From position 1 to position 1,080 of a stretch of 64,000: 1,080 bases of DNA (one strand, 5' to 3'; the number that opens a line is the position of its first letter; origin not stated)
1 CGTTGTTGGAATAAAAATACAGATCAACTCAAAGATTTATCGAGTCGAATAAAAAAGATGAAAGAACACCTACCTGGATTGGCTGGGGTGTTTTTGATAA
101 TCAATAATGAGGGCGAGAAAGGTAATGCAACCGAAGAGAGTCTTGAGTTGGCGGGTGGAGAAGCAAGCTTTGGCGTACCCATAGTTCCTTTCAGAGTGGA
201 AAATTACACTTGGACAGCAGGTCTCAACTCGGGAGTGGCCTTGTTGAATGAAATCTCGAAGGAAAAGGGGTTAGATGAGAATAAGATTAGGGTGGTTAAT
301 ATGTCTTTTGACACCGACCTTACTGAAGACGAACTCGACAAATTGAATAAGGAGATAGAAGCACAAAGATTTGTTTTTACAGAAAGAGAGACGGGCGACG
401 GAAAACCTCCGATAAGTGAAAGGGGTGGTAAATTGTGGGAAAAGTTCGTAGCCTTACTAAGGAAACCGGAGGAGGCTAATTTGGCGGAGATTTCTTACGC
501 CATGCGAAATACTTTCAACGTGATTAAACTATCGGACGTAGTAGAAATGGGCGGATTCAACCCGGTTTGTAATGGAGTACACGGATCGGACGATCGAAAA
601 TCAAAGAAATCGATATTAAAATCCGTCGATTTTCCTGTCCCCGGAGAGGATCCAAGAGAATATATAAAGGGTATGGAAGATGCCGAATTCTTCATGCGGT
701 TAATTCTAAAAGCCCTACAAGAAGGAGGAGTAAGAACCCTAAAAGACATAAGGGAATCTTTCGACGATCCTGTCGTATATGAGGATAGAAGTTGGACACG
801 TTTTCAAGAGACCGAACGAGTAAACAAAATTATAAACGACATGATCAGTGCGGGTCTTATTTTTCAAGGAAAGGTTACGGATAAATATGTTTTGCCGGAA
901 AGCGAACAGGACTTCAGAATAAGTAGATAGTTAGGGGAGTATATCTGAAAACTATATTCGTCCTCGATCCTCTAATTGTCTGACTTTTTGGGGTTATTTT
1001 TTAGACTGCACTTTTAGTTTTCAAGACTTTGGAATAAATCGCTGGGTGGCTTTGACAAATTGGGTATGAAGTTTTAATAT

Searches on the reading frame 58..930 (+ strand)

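Call 41: search_protein_families(library=pfam, proteins=[window:58-930:+], max_evalue=0.0001)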
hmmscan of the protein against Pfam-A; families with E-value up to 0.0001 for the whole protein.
window:58-930:+ (290 aa): 0 families

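Call 54: search_protein_families(library=pfam, proteins=[window:58-930:+], max_evalue=5)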
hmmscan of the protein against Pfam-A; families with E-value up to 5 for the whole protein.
window:58-930:+ (290 aa): 1 family
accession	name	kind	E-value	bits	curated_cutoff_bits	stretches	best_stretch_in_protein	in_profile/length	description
PF21100.3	MCM_C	-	0.19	12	27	0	253-277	38-61/64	MCM protein C-terminal winged helix-turn-helix domain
